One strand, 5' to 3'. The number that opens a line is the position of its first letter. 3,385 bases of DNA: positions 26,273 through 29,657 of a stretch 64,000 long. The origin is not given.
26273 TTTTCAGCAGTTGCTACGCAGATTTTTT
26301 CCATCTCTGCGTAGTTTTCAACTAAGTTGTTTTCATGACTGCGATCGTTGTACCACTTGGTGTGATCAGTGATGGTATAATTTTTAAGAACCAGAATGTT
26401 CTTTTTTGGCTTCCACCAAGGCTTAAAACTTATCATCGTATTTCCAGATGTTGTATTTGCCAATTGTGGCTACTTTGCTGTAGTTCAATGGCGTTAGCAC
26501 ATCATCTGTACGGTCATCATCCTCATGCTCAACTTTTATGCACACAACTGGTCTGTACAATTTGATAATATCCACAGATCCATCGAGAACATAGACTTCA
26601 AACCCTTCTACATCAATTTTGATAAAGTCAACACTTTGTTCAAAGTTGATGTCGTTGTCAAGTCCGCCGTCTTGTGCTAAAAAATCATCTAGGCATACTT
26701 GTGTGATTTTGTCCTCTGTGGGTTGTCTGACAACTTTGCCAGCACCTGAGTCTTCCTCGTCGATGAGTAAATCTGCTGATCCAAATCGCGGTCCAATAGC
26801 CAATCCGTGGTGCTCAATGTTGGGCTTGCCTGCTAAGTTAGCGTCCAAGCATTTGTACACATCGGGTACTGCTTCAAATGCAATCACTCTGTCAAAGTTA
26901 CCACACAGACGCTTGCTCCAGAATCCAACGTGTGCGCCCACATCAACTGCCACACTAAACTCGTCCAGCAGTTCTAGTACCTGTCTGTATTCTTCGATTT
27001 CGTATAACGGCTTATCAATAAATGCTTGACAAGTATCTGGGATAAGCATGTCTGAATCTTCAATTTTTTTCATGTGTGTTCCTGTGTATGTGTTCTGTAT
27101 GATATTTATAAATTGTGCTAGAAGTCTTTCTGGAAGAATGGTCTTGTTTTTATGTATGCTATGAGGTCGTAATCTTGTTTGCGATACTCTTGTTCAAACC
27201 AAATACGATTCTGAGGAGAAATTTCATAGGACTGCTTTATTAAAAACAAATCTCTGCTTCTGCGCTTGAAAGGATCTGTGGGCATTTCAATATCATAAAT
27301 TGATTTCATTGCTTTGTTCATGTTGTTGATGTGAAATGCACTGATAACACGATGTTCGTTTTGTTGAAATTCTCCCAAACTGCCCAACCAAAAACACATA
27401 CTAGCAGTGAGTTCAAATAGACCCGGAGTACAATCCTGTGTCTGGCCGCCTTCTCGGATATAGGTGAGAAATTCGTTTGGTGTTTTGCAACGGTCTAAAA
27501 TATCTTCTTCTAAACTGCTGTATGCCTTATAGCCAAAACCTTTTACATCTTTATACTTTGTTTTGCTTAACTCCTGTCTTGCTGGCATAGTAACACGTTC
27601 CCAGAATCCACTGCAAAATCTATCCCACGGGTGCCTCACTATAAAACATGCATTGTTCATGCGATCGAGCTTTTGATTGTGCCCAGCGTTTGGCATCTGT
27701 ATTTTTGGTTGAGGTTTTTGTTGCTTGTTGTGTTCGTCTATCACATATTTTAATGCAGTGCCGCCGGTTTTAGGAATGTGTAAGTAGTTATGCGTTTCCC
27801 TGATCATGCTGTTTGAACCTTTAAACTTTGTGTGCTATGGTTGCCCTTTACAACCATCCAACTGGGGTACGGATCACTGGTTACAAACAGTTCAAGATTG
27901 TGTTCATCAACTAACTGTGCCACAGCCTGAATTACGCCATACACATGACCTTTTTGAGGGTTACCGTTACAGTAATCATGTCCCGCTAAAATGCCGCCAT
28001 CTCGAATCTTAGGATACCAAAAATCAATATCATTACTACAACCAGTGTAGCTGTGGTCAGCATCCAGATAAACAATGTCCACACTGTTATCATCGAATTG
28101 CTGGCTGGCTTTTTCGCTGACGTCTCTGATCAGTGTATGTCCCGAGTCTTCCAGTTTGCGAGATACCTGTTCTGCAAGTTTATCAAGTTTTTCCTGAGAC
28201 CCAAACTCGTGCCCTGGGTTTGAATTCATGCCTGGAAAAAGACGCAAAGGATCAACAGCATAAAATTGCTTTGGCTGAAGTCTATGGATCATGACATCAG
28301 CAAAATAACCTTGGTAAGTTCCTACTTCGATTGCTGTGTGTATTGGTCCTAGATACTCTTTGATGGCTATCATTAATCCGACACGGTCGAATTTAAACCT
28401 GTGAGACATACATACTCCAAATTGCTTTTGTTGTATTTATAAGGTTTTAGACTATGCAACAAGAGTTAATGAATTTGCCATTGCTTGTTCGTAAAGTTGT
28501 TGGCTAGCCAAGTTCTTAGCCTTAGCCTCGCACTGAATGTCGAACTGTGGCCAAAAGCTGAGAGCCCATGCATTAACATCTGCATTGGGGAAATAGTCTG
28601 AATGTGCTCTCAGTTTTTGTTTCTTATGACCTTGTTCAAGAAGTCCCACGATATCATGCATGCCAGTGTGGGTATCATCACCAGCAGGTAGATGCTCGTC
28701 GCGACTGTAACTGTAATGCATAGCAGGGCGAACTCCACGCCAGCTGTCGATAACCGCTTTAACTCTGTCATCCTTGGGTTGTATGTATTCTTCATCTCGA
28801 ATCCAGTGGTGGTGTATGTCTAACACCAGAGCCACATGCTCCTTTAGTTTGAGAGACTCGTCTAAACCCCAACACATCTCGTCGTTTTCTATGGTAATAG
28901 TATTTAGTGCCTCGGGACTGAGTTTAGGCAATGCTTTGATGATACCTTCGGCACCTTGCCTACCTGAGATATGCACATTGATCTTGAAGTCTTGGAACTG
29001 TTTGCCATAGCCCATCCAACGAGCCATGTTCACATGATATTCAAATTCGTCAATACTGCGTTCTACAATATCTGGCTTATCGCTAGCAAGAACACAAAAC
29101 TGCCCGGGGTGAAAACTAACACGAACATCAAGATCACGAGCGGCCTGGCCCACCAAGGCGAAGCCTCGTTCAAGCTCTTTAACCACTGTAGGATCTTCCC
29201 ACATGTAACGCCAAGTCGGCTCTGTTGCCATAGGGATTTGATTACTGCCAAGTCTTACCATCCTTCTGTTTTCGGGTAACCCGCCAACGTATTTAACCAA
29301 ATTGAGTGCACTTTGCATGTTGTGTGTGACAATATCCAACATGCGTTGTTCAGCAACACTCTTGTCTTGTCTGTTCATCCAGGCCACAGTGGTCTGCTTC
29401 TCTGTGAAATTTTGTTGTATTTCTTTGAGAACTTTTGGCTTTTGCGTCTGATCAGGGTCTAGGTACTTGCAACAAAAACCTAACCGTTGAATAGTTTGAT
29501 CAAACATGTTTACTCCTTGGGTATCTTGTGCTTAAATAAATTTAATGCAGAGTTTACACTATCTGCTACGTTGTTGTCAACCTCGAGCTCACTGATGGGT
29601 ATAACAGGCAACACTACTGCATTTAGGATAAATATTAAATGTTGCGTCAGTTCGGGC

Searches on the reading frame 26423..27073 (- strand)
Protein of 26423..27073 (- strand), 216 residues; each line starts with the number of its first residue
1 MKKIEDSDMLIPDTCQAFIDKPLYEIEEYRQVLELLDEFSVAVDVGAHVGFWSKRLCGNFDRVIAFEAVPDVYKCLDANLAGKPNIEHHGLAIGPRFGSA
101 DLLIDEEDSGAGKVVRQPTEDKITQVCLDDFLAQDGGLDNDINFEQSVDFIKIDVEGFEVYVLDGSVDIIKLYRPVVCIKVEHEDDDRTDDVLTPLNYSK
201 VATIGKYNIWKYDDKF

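Call 51: search_protein_families(library=phrogs, proteins=[window:26423-27073:-], max_evalue=0.00001)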
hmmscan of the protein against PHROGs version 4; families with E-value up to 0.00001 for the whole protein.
window:26423-27073:- (216 aa): 1 family
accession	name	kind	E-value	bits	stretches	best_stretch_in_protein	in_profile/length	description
phrog_8156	-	other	5.4e-27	95.6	1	30-212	42-222/244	methyltransferase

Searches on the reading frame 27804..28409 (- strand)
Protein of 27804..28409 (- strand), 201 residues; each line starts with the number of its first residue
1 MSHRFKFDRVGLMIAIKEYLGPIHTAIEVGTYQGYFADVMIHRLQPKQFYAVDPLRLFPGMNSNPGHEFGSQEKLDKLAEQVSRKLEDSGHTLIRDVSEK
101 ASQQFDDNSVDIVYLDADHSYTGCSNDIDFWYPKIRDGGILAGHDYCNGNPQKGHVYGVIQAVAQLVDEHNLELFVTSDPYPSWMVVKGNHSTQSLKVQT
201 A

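Call 51: search_protein_families(library=phrogs, proteins=[window:27804-28409:-], max_evalue=0.00001)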
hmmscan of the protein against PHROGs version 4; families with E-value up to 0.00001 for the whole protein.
window:27804-28409:- (201 aa): 1 family
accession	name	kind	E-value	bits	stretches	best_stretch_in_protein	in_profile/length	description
phrog_2675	-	other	2.9e-21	76.6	1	24-192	318-486/599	DNA methyltransferase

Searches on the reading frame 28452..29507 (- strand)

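Call 77: search_protein_families(library=pfam, proteins=[window:28452-29507:-], max_evalue=0.001)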
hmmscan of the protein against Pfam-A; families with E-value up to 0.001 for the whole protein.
window:28452-29507:- (351 aa): 2 families
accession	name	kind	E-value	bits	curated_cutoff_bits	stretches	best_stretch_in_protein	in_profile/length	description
PF03851.20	UvdE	-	1.5e-39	136.3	24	1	9-279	1-261/275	UV-endonuclease UvdE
PF01261.30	AP_endonuc_2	-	0.00013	22.2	31.1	1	116-291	30-217/249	Xylose isomerase-like TIM barrel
